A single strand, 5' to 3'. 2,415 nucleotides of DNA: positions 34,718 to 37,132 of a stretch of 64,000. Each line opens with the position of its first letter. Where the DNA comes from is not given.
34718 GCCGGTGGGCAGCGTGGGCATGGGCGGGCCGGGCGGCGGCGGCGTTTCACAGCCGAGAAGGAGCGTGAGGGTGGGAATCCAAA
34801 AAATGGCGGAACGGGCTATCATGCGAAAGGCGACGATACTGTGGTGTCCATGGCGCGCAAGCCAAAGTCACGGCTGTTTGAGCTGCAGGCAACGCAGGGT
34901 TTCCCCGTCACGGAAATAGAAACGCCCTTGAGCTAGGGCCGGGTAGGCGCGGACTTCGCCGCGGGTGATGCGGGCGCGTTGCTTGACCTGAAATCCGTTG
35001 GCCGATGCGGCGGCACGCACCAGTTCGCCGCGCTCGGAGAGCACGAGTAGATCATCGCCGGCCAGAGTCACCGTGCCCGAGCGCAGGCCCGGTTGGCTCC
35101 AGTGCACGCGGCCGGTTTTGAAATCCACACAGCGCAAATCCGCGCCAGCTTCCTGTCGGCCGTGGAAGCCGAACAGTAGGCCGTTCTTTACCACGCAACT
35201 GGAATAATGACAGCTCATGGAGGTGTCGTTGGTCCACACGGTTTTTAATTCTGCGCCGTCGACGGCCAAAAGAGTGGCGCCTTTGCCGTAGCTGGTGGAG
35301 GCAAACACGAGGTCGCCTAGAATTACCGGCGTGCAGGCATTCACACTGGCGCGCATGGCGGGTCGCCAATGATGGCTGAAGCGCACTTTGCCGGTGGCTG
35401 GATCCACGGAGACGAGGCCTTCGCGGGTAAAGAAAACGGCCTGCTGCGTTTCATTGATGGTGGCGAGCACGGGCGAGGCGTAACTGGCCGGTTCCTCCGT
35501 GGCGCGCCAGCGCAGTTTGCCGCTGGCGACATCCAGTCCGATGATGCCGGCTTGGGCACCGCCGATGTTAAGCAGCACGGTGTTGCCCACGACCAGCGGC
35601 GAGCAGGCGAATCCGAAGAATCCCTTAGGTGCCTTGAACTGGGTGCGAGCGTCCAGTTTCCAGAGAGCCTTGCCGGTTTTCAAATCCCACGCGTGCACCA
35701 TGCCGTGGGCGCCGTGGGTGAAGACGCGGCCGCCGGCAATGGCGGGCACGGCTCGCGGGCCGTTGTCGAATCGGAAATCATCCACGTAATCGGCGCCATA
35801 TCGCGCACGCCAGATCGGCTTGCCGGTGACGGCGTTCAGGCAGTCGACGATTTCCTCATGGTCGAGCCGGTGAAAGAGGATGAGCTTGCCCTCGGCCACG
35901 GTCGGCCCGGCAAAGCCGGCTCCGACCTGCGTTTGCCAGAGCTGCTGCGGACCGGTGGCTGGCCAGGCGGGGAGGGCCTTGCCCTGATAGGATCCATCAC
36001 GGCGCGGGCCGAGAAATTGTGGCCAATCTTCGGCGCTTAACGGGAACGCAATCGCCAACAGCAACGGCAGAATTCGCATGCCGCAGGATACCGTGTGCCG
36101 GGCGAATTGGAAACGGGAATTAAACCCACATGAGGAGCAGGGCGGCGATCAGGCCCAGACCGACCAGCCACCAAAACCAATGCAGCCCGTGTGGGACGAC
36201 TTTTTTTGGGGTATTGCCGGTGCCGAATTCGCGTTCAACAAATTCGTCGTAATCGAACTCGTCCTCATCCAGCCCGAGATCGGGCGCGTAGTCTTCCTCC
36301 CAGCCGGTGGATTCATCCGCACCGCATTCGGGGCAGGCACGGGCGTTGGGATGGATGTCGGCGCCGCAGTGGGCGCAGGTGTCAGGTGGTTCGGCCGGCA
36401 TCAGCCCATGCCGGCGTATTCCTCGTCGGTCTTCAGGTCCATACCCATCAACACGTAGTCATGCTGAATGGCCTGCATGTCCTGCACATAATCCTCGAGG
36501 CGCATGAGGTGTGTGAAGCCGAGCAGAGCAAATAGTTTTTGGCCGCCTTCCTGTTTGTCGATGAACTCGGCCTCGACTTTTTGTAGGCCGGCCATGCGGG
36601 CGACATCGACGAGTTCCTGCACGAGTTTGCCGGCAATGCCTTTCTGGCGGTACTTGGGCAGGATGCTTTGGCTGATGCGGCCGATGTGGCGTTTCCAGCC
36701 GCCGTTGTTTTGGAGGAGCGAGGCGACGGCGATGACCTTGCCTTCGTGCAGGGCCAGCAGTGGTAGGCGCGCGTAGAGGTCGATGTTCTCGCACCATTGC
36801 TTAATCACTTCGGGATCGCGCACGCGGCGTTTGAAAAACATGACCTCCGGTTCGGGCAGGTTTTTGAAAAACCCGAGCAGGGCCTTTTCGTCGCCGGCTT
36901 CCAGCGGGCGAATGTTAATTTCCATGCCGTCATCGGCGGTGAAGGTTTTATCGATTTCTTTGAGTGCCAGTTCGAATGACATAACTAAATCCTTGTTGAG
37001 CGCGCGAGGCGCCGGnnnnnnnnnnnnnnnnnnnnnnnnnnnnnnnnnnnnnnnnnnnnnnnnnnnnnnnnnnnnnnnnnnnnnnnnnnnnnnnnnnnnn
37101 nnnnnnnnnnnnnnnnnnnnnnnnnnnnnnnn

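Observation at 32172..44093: Divergent ~12-kb locus of exported propeller, lactonase, esterase and heme proteins: candidate uncharacterised periplasmic deacetylation/oxidation system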

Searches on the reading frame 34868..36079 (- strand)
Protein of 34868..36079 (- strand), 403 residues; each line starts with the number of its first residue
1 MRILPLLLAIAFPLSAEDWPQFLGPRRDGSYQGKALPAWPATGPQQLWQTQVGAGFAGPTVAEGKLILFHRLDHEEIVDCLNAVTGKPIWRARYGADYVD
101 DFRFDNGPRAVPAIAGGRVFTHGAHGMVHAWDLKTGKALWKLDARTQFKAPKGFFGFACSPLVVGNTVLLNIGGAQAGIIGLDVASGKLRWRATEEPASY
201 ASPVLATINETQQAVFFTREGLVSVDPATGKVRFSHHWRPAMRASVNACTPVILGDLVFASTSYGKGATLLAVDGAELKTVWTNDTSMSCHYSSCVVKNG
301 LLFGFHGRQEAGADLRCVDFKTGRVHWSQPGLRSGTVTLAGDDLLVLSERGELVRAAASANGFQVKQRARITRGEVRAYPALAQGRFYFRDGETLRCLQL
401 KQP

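Call 5: search_protein_families(library=pfam, proteins=[window:34868-36079:-], max_evalue=0.01)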
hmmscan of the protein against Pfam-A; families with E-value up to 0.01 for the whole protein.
window:34868-36079:- (403 aa): 5 families
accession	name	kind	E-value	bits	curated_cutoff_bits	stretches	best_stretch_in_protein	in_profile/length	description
PF13360.13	PQQ_2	-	3e-34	119.1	27.6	2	75-329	2-233/233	Outer membrane protein assembly factor BamB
PF13570.13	Beta-prop_ACSF4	-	8.5e-12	45.5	133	1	74-329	27-251/329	Beta-alanine-activating enzyme, beta-propeller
PF01011.28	PQQ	-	5.8e-10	38.9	26.7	0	112-146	53-87/595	Glucose/ethanol/alcohol dehydrogenase, beta-propeller domain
PF25293.1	Beta-prop_EMC1_N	-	0.00016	21.9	34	0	77-148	42-107/219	EMC1 N-terminal beta-propeller domain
PF23727.1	Beta-prop_FAM234A_B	-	0.0016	17.5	26.4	0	269-332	53-119/467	FAM234A/B beta-propeller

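Call 6: search_protein_families(library=ncbifam, proteins=[window:34868-36079:-], max_evalue=0.01)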
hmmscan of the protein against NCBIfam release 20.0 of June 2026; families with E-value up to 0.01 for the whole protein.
window:34868-36079:- (403 aa): 7 families
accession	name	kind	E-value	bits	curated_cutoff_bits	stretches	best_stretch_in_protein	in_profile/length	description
TIGR03300.1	assembly_YfgL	equivalog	3.3e-17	62.2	285.2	1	109-376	58-313/377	outer membrane protein assembly factor BamB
TIGR04528.1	acido_non_PQQ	subfamily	2.2e-15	56.4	650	2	113-211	99-196/493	acido-empty-quinoprotein group A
TIGR03075.1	PQQ_enz_alc_DH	subfamily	2.3e-13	49.6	480.05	1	77-196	80-200/530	PQQ-dependent dehydrogenase, methanol/ethanol family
NF008351.0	PRK11138.1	equivalog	3.5e-12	45.5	423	1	82-371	40-323/394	outer membrane protein assembly factor BamB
NF053615.1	SerThrKinAfsKStmc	equivalog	7.2e-09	34.8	1300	1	33-303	539-788/809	protein serine/threonine kinase AfsK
NF041516.1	PA2928_fam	subfamily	1.3e-07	31.3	70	1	176-235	68-126/376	PA2928 family protein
TIGR03074.1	PQQ_membr_DH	subfamily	2.8e-05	22.2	832.65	0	111-150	208-247/783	membrane-bound PQQ-dependent dehydrogenase, glucose/quinate/shikimate family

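Call 44: search_solved_structures(query=window:34868-36079:-, max_evalue=0.001)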
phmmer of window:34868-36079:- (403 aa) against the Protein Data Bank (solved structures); distinct sequences matched with E-value up to 0.001: 31.
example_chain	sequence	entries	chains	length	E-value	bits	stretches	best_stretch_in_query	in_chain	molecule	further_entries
1yiq_A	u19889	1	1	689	3e-10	42.7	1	113-198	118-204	Quinohemoprotein alcohol dehydrogenase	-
1kv9_A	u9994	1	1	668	4.6e-09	38.8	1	113-203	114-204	TYPE II QUINOHEMOPROTEIN ALCOHOL DEHYDROGENASE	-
9pxg_B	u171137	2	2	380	3.9e-08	35.8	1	109-276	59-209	Outer membrane protein assembly factor BamB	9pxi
4hdj_A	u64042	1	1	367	4.8e-08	35.5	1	109-277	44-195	Outer membrane protein assembly factor BamB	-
6zcv_A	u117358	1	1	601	8.3e-08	34.7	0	76-146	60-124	Quinoprotein ethanol dehydrogenase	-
1kb0_A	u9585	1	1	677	1.1e-07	34.3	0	113-203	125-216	quinohemoprotein alcohol dehydrogenase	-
6zcw_A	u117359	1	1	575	1.3e-07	34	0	77-146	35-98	Quinoprotein ethanol dehydrogenase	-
4mae_A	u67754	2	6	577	1.4e-06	30.6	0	113-193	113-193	Methanol dehydrogenase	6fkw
2yh3_A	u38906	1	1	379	1.8e-05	27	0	44-195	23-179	LIPOPROTEIN YFGL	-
3q54_A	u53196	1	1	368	1.8e-05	27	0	44-196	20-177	Outer membrane assembly lipoprotein YfgL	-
5ljo_B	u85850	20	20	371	1.9e-05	27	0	44-195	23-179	Outer membrane protein assembly factor BamB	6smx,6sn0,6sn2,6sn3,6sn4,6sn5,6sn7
5ayw_B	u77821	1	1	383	1.9e-05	26.9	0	44-191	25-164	Outer membrane protein assembly factor BamB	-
8spr_B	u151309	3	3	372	1.9e-05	26.9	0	44-194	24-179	Outer membrane protein assembly factor BamB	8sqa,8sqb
28jl_B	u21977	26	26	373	2e-05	26.9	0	44-194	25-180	Outer membrane protein assembly factor BamB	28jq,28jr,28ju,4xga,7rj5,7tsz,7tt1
3q7m_A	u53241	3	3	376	2e-05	26.9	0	44-195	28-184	Lipoprotein yfgL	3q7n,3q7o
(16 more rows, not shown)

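Call 69: find_homologous_proteins(query=window:34868-36079:-, max_evalue=1e-20)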
Query window:34868-36079:- (403 aa): 3924 proteins with E <= 1e-20 among 8000 candidates; the best 120 are listed.
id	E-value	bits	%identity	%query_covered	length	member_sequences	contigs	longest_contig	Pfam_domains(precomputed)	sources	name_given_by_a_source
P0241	1.4e-263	892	95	100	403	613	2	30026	PF01011.29,PF13360.14,PF13570.14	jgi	jgi:outer membrane protein assembly factor BamB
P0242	2.6e-224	763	81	100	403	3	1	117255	PF01011.29,PF13360.14,PF13570.14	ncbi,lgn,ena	-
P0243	6.6e-214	728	77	100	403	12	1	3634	PF01011.29,PF13360.14,PF13570.14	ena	-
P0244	1.6e-198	678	71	96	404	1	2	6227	PF01011.29,PF13360.14,PF13570.14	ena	-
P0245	9.5e-197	672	70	100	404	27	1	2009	PF01011.29,PF13360.14,PF13570.14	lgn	-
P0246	2.0e-196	671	68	100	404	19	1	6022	PF01011.29,PF13360.14,PF13570.14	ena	-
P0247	8.4e-194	662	69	96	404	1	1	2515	PF01011.29,PF13360.14,PF13570.14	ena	-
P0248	2.8e-193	661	70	96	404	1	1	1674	PF01011.29,PF13360.14,PF13570.14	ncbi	-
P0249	3.6e-193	660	68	96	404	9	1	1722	PF01011.29,PF13360.14,PF13570.14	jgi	-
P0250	5.4e-193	660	69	99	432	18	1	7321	PF01011.29,PF13360.14,PF13570.14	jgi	-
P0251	6.3e-193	659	68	96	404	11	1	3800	PF01011.29,PF13360.14,PF13570.14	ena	-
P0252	1.2e-192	658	68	100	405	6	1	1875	PF01011.29,PF13360.14,PF13570.14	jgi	-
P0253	5.3e-192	656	68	96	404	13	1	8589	PF01011.29,PF13360.14,PF13570.14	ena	-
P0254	1.2e-191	655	68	96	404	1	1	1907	PF01011.29,PF13360.14,PF13570.14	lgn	-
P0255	2.1e-190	651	67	96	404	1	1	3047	PF01011.29,PF13360.14,PF13570.14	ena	-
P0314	4.4e-139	482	55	96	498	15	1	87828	PF01011.29,PF13360.14,PF13570.14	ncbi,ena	-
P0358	3.0e-136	473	54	97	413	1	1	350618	PF01011.29,PF13360.14,PF13570.14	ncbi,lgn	-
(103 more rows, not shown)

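Call 70: find_encoding_contigs(protein=P0314, flank=8000, max_places=1)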
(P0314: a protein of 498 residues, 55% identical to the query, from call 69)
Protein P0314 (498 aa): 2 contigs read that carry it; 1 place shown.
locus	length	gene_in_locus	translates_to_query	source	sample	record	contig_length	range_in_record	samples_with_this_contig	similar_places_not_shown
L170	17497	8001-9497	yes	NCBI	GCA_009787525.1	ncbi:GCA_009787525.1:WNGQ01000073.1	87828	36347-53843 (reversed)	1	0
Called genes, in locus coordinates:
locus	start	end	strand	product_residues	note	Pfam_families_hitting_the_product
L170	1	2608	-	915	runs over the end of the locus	PF17900:Peptidase_M1_N, PF01433:Peptidase_M1, PF13646:HEAT_2 (weak), PF03130:HEAT_PBS (faint), PF13646:HEAT_2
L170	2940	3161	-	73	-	PF00515:TPR_1 (faint), PF07719:TPR_2 (faint), PF13424:TPR_12 (weak), PF13181:TPR_8 (faint), PF13414:TPR_11 (faint), PF13431:TPR_17 (weak)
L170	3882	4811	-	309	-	PF01022:HTH_5, PF12840:HTH_20, PF01209:Ubie_methyltran (weak), PF13489:Methyltransf_23, PF13847:Methyltransf_31, PF08241:Methyltransf_11, PF08242:Methyltransf_12, PF13649:Methyltransf_25, +1 more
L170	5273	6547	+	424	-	PF00438:S-AdoMet_synt_N, PF02772:S-AdoMet_synt_M, PF02773:S-AdoMet_synt_C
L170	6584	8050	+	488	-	PF05221:AdoHcyase, PF02826:2-Hacid_dh_C, PF00670:AdoHcyase_NAD, PF07991:KARI_N (weak)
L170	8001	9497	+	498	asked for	PF01011:PQQ (faint), PF13360:PQQ_2, PF13570:Beta-prop_ACSF4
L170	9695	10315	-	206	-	-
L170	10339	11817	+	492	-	PF07394:DUF1501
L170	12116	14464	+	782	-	PF07635:PSCyt1, PF07583:PSCyt2, PF07587:PSD1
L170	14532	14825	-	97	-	PF12773:DZR (weak), PF13240:Zn_Ribbon_1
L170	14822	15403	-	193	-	PF13302:Acetyltransf_3, PF13420:Acetyltransf_4 (weak), PF00583:Acetyltransf_1, PF13673:Acetyltransf_10 (weak), PF13508:Acetyltransf_7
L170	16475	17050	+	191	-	-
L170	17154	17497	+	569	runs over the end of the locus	PF05157:MshEN, PF00437:T2SSE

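Call 71: find_encoding_contigs(protein=P0358, flank=8000, max_places=1)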
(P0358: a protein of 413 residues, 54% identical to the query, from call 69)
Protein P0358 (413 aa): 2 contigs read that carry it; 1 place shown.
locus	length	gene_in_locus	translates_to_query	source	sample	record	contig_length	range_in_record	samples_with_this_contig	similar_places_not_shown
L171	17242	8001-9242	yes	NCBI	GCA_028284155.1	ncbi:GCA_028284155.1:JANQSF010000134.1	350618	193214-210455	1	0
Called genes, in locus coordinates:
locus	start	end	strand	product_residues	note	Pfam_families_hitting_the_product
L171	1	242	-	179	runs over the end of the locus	PF13302:Acetyltransf_3, PF13420:Acetyltransf_4, PF00583:Acetyltransf_1, PF13508:Acetyltransf_7 (weak), PF08445:FR47 (weak)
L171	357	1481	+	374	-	-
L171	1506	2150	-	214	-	PF00440:TetR_N, PF16925:TetR_C_13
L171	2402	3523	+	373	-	PF21320:WHD_Rv2258c, PF00891:Methyltransf_2 (weak), PF13489:Methyltransf_23, PF05175:MTS, PF08241:Methyltransf_11, PF08242:Methyltransf_12, PF13649:Methyltransf_25, PF13847:Methyltransf_31, +2 more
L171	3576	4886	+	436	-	PF01979:Amidohydro_1, PF07969:Amidohydro_3 (faint)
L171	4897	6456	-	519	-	PF00005:ABC_tran, PF09818:ABC_ATPase (faint), PF13304:AAA_21 (faint), PF00005:ABC_tran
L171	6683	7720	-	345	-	PF13407:Peripla_BP_4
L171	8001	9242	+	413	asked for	PF01011:PQQ (faint), PF13360:PQQ_2, PF13570:Beta-prop_ACSF4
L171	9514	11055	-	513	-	PF01225:Mur_ligase, PF08245:Mur_ligase_M, PF02875:Mur_ligase_C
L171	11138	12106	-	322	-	PF04909:Amidohydro_2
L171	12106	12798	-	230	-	PF00857:Isochorismatase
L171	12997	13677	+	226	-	PF00005:ABC_tran, PF13304:AAA_21 (faint)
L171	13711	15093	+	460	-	PF00072:Response_reg, PF00158:Sigma54_activat, PF14532:Sigma54_activ_2, PF07728:AAA_5 (weak), PF25601:AAA_lid_14, PF02954:HTH_8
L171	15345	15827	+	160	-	PF02542:YgbB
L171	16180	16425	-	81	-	-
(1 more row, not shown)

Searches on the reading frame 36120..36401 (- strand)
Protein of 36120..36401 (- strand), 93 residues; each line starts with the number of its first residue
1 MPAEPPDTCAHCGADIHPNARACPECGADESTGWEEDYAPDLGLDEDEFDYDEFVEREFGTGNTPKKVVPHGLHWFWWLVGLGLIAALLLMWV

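Call 5: search_protein_families(library=pfam, proteins=[window:36120-36401:-], max_evalue=0.01)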
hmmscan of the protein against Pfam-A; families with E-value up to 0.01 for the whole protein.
window:36120-36401:- (93 aa): 6 families
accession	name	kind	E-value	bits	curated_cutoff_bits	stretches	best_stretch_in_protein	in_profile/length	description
PF12773.13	DZR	-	3.2e-05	24.4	27.3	1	6-27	24-45/45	Double zinc ribbon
PF13240.11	Zn_Ribbon_1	-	3.7e-05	23.8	25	1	9-29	2-22/23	zinc-ribbon domain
PF14812.11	PBP1_TM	-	0.00064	20.4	27.8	1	35-88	32-84/85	Transmembrane domain of transglycosylase PBP1 at N-terminal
PF13248.11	Zn_ribbon_3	-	0.0036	17.1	27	1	9-29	5-25/26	zinc-ribbon domain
PF18912.6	DZR_2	-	0.0041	17.4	27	1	6-30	7-31/56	Double zinc ribbon domain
PF17032.10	Zn_ribbon_15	-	0.005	18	28.9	1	6-27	52-73/73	zinc-ribbon family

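Call 6: search_protein_families(library=ncbifam, proteins=[window:36120-36401:-], max_evalue=0.01)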
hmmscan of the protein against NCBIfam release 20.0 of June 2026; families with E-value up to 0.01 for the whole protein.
window:36120-36401:- (93 aa): 0 families

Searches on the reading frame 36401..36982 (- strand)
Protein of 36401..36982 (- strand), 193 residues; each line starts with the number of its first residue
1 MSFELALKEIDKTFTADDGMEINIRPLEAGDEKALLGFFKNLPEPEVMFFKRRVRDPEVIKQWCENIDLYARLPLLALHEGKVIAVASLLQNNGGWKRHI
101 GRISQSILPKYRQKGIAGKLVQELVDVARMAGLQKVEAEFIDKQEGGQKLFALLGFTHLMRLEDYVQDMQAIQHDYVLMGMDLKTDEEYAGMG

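Call 5: search_protein_families(library=pfam, proteins=[window:36401-36982:-], max_evalue=0.01)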
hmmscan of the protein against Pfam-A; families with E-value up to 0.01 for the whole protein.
window:36401-36982:- (193 aa): 7 families
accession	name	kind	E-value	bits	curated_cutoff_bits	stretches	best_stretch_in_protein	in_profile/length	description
PF00583.31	Acetyltransf_1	-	6.8e-11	42.9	20.7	1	63-156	24-116/116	Acetyltransferase (GNAT) family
PF13302.13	Acetyltransf_3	-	5.7e-07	30.8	25.4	1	23-157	3-138/138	Acetyltransferase (GNAT) domain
PF13508.13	Acetyltransf_7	-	4.9e-06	27.3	27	1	76-157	7-83/84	Acetyltransferase (GNAT) domain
PF13673.13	Acetyltransf_10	-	0.00011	22.7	23.6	1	65-159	24-110/128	Acetyltransferase (GNAT) domain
PF13420.13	Acetyltransf_4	-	0.00018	22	24.3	1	54-170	31-148/155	Acetyltransferase (GNAT) domain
PF00637.26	Clathrin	-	0.0025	18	29.6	1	56-127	72-138/143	Region in Clathrin and VPS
PF14542.12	Acetyltransf_CG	-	0.0054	17.3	30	0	108-134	33-59/80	GCN5-related N-acetyl-transferase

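Call 6: search_protein_families(library=ncbifam, proteins=[window:36401-36982:-], max_evalue=0.01)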
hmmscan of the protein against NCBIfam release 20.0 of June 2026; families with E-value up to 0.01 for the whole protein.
window:36401-36982:- (193 aa): 3 families
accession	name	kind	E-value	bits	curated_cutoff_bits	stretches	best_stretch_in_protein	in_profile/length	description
NF040503.1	resist_ArsN1a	equivalog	1.9e-06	27.7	170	1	47-158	24-135/159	arsinothricin resistance N-acetyltransferase ArsN1 family A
NF002959.0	PRK03624.1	equivalog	0.0019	17.9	124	1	23-159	8-132/147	GNAT family acetyltransferase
TIGR01575.1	rimI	equivalog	0.0033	17.6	86.4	1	106-170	62-126/132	ribosomal protein S18-alanine N-acetyltransferase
